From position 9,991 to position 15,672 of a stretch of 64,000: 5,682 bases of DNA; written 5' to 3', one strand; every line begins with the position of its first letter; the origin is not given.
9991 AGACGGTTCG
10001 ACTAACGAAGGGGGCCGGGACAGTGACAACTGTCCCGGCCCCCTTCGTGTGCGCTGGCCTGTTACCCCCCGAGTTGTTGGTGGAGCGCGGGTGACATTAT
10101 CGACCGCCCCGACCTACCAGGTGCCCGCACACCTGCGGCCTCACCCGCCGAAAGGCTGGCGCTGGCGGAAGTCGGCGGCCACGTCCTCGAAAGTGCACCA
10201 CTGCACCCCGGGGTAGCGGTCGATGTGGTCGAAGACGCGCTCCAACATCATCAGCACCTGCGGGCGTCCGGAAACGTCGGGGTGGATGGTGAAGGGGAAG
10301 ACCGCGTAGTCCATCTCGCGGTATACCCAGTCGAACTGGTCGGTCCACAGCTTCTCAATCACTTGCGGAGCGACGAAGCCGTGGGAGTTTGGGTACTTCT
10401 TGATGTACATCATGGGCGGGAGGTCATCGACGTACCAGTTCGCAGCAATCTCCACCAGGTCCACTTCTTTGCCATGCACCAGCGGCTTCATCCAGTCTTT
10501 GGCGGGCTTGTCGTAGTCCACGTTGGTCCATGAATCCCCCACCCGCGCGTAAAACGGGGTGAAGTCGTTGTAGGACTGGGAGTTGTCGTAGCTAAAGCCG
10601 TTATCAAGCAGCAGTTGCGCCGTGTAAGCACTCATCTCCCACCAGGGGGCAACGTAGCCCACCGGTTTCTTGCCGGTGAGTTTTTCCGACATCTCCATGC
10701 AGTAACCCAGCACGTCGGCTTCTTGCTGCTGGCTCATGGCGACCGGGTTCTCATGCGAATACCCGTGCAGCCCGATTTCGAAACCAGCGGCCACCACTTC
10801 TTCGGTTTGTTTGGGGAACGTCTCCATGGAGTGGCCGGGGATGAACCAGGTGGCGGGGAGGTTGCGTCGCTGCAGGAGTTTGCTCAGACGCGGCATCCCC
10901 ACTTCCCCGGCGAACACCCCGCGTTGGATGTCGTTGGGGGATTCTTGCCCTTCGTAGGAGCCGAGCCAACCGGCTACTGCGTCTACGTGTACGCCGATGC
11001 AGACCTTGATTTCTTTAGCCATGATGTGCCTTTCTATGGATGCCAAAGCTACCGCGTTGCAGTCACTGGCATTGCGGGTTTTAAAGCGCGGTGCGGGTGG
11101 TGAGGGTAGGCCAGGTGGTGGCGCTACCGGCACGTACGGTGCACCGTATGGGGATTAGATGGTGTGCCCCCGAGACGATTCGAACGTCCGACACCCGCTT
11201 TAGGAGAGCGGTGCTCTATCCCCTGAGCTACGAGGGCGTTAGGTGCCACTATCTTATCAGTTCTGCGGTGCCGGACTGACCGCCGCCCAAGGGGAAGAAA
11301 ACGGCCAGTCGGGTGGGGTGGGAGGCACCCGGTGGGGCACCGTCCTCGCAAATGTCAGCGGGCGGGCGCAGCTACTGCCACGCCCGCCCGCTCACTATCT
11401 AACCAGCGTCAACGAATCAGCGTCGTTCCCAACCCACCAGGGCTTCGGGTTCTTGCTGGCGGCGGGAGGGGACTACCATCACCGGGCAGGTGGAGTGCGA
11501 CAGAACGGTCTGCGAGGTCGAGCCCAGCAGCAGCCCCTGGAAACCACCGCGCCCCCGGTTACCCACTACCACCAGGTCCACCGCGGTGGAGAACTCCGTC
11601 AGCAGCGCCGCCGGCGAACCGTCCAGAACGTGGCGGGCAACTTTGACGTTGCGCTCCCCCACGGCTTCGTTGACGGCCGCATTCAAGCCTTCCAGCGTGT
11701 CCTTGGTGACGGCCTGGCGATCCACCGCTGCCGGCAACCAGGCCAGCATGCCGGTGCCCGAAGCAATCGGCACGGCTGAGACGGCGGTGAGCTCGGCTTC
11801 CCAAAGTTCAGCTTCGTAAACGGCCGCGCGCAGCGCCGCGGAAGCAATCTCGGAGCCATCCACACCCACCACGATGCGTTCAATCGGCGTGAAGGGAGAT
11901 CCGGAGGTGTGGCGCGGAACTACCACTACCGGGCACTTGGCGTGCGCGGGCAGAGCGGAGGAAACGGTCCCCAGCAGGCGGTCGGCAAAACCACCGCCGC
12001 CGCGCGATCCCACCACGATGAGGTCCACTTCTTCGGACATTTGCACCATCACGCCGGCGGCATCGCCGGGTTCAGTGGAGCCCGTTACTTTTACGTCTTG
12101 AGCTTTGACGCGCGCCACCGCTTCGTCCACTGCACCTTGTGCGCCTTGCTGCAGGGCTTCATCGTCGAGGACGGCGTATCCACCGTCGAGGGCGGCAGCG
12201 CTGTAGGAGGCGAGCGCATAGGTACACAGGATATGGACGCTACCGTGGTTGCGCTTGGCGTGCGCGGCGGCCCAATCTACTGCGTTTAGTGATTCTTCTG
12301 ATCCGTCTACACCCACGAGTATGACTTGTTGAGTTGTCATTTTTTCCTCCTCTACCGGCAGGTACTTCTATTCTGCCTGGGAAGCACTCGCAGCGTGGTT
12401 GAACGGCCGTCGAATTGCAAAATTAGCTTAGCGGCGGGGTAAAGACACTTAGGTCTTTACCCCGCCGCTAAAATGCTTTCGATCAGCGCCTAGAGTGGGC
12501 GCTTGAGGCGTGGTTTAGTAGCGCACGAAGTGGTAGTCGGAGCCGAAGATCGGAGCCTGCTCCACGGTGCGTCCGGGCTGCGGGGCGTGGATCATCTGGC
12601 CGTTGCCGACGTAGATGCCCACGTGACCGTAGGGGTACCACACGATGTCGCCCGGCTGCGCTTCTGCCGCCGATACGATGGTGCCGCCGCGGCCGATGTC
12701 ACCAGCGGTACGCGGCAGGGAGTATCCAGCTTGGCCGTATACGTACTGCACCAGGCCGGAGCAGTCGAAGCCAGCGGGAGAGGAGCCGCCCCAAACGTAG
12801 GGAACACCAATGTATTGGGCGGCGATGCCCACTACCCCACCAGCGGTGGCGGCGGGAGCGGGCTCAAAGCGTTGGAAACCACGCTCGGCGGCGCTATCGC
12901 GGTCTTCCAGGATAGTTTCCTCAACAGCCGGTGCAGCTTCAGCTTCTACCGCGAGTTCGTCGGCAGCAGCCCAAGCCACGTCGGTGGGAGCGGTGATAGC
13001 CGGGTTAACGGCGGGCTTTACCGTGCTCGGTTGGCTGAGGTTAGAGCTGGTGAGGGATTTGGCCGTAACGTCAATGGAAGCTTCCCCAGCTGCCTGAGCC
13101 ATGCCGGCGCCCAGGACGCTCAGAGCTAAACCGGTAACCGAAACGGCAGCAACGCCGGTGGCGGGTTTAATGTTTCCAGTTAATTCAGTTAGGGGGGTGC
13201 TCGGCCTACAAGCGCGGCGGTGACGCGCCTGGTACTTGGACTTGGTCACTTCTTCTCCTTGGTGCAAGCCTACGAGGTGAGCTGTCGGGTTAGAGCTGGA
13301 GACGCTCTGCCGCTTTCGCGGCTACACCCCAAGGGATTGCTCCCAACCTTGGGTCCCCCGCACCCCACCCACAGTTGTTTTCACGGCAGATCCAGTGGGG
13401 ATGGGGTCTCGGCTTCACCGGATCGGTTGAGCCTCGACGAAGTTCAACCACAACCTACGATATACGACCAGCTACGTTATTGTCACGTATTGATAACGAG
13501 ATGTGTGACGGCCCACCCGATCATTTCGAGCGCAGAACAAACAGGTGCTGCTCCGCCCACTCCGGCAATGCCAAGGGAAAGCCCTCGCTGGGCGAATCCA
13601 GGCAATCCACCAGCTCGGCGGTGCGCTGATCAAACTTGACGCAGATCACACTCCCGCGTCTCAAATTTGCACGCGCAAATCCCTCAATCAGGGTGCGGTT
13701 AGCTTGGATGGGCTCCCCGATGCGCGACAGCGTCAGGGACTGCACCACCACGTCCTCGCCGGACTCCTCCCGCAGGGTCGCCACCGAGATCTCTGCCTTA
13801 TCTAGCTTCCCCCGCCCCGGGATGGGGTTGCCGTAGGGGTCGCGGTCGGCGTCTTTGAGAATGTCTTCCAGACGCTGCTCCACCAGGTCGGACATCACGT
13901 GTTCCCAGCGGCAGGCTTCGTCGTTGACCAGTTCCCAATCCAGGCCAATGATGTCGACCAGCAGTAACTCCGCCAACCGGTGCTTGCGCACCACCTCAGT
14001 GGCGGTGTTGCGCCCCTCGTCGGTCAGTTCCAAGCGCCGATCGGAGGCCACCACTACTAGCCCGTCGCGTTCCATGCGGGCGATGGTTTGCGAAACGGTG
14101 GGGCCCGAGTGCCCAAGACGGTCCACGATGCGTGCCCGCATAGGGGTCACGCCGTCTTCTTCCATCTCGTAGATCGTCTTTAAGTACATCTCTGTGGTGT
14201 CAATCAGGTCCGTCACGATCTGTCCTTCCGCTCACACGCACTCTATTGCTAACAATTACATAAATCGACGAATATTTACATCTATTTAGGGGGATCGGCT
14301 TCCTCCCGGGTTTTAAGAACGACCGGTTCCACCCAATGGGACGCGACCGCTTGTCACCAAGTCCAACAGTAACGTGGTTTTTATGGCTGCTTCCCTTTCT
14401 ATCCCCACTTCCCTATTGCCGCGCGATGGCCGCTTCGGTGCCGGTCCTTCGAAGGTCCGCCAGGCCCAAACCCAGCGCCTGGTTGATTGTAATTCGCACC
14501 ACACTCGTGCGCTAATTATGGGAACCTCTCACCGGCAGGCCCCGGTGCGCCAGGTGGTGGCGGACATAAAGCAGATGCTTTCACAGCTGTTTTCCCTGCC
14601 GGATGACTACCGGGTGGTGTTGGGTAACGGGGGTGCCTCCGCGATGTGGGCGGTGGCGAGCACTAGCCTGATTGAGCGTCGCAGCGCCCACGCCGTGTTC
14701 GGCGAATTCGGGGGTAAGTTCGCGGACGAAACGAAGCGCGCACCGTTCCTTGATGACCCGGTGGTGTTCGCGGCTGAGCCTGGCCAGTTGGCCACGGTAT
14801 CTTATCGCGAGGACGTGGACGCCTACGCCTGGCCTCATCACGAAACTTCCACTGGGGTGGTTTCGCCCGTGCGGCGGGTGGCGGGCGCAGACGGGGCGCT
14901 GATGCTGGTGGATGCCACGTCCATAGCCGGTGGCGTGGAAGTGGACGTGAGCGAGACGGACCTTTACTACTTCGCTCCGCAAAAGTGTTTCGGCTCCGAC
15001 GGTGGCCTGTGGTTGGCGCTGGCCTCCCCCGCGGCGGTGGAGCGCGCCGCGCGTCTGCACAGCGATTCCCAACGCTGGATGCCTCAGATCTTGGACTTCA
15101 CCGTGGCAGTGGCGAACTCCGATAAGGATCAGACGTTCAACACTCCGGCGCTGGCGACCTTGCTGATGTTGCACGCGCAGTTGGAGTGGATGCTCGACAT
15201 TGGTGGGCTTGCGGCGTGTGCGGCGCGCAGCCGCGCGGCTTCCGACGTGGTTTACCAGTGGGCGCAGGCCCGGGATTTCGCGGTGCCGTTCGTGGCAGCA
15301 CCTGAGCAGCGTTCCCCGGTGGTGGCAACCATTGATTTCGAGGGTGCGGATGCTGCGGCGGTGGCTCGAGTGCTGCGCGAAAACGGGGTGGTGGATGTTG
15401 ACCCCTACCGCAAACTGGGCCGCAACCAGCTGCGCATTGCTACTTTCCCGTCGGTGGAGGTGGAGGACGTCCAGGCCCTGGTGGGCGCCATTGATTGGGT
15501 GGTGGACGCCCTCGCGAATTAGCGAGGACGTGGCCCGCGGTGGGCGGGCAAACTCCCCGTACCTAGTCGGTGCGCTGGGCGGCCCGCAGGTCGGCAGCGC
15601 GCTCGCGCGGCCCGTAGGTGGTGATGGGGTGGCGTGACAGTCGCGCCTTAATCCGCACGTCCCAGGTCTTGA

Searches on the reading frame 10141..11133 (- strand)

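Call 17: search_protein_families(library=pfam, proteins=[window:10141-11133:-], max_evalue=0.001)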
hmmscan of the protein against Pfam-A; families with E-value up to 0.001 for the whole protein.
window:10141-11133:- (330 aa): 2 families
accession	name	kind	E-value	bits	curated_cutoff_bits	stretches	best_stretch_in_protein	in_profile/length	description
PF01522.26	Polysacc_deac_1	-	8.1e-16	58.6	23.1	1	80-181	21-122/124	Polysaccharide deacetylase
PF10096.14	DUF2334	-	2e-05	24.7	26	1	106-186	55-146/203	Uncharacterized protein conserved in bacteria (DUF2334)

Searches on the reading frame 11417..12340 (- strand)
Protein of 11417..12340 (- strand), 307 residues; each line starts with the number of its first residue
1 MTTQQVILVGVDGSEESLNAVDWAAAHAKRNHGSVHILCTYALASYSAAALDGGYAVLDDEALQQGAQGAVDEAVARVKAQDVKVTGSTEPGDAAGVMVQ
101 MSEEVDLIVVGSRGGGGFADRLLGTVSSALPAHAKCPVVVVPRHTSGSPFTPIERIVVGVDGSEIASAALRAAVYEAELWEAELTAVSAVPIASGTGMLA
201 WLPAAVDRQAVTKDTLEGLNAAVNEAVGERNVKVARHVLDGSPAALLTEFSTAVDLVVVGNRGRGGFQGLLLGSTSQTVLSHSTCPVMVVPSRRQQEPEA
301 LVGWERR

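Call 17: search_protein_families(library=pfam, proteins=[window:11417-12340:-], max_evalue=0.001)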
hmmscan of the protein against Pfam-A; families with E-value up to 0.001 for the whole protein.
window:11417-12340:- (307 aa): 1 family
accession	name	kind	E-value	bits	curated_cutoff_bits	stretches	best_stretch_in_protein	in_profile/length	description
PF00582.32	Usp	-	9.1e-55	185.5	24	2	154-291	3-141/141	Universal stress protein family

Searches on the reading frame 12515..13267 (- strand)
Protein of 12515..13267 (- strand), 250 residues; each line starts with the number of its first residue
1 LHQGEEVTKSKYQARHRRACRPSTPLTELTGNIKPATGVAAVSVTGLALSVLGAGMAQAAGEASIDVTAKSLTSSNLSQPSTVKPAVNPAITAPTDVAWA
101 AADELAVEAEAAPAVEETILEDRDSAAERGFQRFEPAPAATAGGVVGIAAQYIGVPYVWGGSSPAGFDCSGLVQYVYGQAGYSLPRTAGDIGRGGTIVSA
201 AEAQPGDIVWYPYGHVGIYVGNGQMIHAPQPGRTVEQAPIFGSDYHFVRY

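Call 17: search_protein_families(library=pfam, proteins=[window:12515-13267:-], max_evalue=0.001)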
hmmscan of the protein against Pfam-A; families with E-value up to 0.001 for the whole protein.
window:12515-13267:- (250 aa): 1 family
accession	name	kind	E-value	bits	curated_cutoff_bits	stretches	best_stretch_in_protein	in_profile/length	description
PF00877.26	NLPC_P60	-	4.7e-26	91.2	23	1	154-240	1-91/105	NlpC/P60 family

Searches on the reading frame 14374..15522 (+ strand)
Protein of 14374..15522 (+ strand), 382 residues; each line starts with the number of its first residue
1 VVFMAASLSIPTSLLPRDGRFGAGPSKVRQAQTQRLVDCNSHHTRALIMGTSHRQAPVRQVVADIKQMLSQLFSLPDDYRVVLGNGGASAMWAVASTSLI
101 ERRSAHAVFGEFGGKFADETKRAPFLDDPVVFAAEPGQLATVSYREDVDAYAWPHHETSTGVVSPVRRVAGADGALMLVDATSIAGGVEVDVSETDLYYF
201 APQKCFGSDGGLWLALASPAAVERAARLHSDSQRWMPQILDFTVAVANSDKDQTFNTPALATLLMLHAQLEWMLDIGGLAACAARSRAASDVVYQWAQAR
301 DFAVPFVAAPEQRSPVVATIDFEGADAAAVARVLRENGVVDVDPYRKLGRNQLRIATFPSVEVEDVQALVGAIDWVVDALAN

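Call 17: search_protein_families(library=pfam, proteins=[window:14374-15522:+], max_evalue=0.001)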
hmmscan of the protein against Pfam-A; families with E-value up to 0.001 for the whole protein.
window:14374-15522:+ (382 aa): 1 family
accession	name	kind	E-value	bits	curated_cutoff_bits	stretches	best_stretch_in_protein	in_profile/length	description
PF00266.25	Aminotran_5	-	1.1e-17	64.5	21.5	1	146-339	138-333/371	Aminotransferase class-V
